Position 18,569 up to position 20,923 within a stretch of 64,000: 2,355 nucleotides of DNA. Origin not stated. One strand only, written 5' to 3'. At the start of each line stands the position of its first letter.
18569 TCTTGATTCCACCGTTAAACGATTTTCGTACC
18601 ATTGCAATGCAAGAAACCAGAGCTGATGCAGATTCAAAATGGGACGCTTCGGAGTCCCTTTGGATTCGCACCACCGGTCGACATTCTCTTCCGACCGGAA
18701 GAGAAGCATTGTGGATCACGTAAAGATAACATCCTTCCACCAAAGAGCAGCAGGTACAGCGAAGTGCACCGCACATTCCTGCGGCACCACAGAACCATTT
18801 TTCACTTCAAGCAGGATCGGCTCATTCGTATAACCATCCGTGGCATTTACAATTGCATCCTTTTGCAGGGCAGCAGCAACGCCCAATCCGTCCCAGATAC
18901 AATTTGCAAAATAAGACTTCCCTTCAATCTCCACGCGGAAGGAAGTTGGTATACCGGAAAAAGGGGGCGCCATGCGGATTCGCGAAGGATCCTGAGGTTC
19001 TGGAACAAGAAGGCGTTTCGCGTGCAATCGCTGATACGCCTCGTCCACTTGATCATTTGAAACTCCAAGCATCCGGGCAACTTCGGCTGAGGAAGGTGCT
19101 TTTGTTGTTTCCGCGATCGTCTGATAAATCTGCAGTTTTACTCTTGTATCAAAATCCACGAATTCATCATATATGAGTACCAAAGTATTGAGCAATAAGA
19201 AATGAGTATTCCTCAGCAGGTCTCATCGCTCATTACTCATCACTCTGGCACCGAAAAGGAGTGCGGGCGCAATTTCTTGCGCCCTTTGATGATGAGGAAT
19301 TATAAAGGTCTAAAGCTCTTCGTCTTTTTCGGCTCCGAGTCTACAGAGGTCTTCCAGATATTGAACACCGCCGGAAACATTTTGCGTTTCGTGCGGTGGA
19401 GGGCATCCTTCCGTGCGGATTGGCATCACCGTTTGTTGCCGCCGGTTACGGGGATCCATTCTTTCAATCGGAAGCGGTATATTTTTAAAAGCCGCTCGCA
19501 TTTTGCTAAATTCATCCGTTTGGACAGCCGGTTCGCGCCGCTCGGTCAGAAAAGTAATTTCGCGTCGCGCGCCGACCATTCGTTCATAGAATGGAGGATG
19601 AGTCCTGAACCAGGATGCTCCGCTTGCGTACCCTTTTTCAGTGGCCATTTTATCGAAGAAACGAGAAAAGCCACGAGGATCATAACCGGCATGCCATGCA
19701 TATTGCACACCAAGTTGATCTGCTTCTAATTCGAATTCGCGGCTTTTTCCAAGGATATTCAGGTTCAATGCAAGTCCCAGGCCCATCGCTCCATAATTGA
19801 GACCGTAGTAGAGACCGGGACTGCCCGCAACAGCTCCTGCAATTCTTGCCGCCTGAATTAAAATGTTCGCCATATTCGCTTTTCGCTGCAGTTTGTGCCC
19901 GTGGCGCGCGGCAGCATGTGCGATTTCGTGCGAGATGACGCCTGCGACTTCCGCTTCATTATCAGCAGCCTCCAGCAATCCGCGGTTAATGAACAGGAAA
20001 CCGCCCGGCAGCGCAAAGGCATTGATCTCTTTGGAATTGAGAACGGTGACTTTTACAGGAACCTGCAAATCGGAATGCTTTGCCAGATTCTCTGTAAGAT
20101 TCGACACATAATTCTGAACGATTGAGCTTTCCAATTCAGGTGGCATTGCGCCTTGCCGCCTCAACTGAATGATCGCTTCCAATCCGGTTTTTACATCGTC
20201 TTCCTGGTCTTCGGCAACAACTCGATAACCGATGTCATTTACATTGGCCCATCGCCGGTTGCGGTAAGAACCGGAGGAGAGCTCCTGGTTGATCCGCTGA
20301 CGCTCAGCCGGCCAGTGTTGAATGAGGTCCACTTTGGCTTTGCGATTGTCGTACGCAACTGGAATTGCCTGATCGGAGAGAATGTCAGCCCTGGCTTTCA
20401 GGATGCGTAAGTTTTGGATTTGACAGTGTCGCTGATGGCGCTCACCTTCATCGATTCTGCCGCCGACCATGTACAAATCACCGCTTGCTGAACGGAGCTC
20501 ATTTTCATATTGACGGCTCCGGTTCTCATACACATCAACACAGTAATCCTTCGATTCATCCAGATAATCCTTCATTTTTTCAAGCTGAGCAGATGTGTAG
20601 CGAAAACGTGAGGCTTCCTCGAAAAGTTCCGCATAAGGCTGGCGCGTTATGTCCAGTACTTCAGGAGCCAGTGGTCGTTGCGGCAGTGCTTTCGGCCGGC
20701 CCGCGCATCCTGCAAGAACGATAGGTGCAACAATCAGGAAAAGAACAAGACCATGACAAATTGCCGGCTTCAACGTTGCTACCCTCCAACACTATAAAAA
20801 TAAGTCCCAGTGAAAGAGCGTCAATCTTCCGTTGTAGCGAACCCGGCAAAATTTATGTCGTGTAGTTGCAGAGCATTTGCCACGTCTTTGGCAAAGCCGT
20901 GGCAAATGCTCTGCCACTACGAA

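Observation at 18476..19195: In-frame UGA followed by an fdhF-like SECIS hairpin inside a MerB-family gene: candidate novel selenoprotein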

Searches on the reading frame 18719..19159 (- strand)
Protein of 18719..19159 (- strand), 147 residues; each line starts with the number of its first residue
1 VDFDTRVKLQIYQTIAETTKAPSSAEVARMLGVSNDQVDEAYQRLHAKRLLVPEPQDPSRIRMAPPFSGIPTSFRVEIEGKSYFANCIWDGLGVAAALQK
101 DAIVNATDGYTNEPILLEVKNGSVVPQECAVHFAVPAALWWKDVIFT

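Call 21: find_related_loci(query=A1, collection=genome_contigs, flank=10000)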
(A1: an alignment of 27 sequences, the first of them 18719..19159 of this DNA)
Query A1 (147 aa) in genome_contigs; peptide patterns used: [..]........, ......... (x = any residue, [..] = any of these).
270 stretches matched a pattern; 236 encode a relative of the query (tblastn E <= 1e-3); the best 80 are kept; 80 distinct loci.
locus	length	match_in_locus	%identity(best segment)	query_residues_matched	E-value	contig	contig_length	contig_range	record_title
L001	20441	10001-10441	69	1-147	2e-69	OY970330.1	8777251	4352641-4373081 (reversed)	MAG: Thermoanaerobaculaceae bacterium isolate MFD05537.bin.c.1 genome assembly, chromosome: 1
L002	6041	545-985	67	1-147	3e-68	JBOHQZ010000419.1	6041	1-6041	MAG: bacterium isolate SD8033_maxbin2.bin.2_sub NODE_4606_length_6041_cov_2.792864, whole genome shotgun sequence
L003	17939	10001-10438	66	2-147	5e-67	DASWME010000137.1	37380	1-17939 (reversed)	MAG TPA_asm: Thermoanaerobaculia bacterium isolate SMAG_U3379 k141_65227, whole genome shotgun sequence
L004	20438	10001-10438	66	2-147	6e-67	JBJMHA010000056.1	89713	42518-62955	MAG: Thermoanaerobaculia bacterium isolate H1_16_all_fractions_metab_conc_6_69_19 k255_2958164, whole genome shotgun seq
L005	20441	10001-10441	67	1-147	6e-67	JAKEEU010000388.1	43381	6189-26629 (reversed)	MAG: candidate division KSB1 bacterium isolate PMV_1_maxbin.001 PMV_1_maxbin.001.k101_1773305, whole genome shotgun sequ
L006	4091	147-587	65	1-147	1e-66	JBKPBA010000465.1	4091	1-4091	MAG: Chloroflexota bacterium isolate GB_EKS_MAG_00091 GB_EKS_000000590619, whole genome shotgun sequence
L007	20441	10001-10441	67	1-147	3e-66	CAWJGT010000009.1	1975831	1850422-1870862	MAG: uncultured Holophagales bacterium isolate MFD04935.bin.1.7 genome assembly, contig: contig_25929, whole genome shot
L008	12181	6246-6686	63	1-147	7e-66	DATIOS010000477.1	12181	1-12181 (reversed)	MAG TPA_asm: Thermoanaerobaculia bacterium isolate SMAG_U15830 k141_1294521, whole genome shotgun sequence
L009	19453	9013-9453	65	1-147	1e-65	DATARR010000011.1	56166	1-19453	MAG TPA_asm: Thermoanaerobaculia bacterium isolate SMAG_U5499 k141_4952359, whole genome shotgun sequence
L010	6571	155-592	64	2-147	2e-65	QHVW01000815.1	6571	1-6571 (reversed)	MAG: Acidobacteria bacterium isolate gp7 AA5 14_0903_05_20cm_scaffold_9734_curated, whole genome shotgun sequence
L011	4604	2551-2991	63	1-147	1e-64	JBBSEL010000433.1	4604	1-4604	MAG: Chloroflexia bacterium isolate LS1_sbin.44 LS1_sbin.44_K_429369_L_4604_cov_9.0000, whole genome shotgun sequence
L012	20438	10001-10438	63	2-147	3e-64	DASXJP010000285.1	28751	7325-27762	MAG TPA_asm: Thermoanaerobaculia bacterium isolate SMAG_U5251 k141_4165050, whole genome shotgun sequence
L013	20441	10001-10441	64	1-147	2e-64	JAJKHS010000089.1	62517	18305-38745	MAG: Thermoanaerobaculum sp. isolate b48_HoplandSoilSeptJan k101_4750721, whole genome shotgun sequence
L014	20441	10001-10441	63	1-147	3e-64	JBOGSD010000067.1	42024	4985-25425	MAG: bacterium isolate M3-S_metabat2.bin.423 k127_1429345, whole genome shotgun sequence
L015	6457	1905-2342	64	2-147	2e-64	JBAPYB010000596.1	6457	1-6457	MAG: Thermoanaerobaculia bacterium isolate MFD00413_ilm_asm_bin5 k127_126816, whole genome shotgun sequence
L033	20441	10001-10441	60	1-147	2e-59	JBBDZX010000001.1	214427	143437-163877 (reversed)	MAG: Anaerolineales bacterium isolate LejiaD_64_227 Lejia_D_108_length_214427_cov_139, whole genome shotgun sequence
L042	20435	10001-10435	61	3-147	5e-58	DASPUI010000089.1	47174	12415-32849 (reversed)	MAG TPA_asm: Chthoniobacterales bacterium isolate SMAG_U12299 k141_596962, whole genome shotgun sequence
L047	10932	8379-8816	58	2-147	2e-56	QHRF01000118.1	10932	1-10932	MAG: Verrucomicrobia bacterium isolate AV11 14_0927_05_40cm_scaffold_3755_curated, whole genome shotgun sequence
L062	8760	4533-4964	60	4-147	5e-55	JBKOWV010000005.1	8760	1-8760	MAG: Verrucomicrobiota bacterium isolate GM_EKS_MAG_00006 GM_EKS_000000998801, whole genome shotgun sequence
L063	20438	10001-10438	58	2-147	3e-55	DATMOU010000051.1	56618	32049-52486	MAG TPA_asm: Chthoniobacterales bacterium isolate SMAG_U12884 k141_2033119, whole genome shotgun sequence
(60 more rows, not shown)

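Call 51: search_protein_families(library=pfam, proteins=[L042:9550-9996:+, L047:4531-5283:+, L063:8961-9386:+, L062:5839-6162:+, L033:12079-12444:+], max_evalue=0.001)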
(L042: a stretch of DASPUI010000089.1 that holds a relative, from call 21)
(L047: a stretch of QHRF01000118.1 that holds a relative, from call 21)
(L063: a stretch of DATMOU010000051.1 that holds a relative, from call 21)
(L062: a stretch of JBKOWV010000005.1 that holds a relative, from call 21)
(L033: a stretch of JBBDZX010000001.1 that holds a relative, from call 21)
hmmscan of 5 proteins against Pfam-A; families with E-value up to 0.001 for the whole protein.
L042:9550-9996:+ (149 aa): 1 family
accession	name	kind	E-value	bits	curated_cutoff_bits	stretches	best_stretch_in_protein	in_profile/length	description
PF07291.16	MauE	-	7.9e-25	88.1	27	1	7-131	3-124/128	Methylamine utilisation protein MauE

L047:4531-5283:+ (251 aa): 3 families
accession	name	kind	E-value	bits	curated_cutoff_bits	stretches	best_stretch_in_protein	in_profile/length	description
PF07610.17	DUF1573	-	1.3e-19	70.5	26.1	1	22-115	1-94/98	Protein of unknown function (DUF1573)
PF22544.2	HYDIN_VesB_CFA65-like_Ig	-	1.1e-09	38.9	25.5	1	39-115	20-97/100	HYDIN/CFA65/VesB-like, Ig-like domain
PF22067.2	Cep192_D3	-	0.00063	20.2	27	0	28-103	8-85/99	Cep192 domain 3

L063:8961-9386:+ (142 aa): 1 family
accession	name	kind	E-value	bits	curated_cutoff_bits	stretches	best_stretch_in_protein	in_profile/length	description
PF00581.25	Rhodanese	-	6.3e-18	65.5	22.2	1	54-139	13-101/102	Rhodanese-like domain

L062:5839-6162:+ (108 aa): 0 families

L033:12079-12444:+ (122 aa): 6 families
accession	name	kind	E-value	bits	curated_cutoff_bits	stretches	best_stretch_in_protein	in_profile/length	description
PF07883.17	Cupin_2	-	1.7e-12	47.3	27.2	1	40-98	9-66/70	Cupin domain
PF02311.25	AraC_binding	-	2.3e-06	27.8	21.1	1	42-93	16-66/135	AraC-like ligand binding domain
PF05899.18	Cupin_3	-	2.4e-05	24.4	23.5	1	39-85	16-61/74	EutQ-like cupin domain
PF12973.13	Cupin_7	-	0.00023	21.3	27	1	25-98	27-97/105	ChrR Cupin-like domain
PF21621.3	MPI_cupin_dom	-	0.00033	21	27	1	33-85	13-64/79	Mannose-6-phosphate isomerase, cupin domain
PF00027.35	cNMP_binding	-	0.00039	20.8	27.5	1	39-89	6-67/89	Cyclic nucleotide-binding domain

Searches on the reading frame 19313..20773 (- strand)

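Call 51: search_protein_families(library=pfam, proteins=[window:19313-20773:-], max_evalue=0.001)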
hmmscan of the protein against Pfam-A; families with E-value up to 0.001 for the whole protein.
window:19313-20773:- (487 aa): 1 family
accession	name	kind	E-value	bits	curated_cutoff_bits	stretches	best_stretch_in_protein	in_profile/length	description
PF01435.24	Peptidase_M48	-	1.1e-28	100.7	20.3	1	220-401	4-181/186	Peptidase family M48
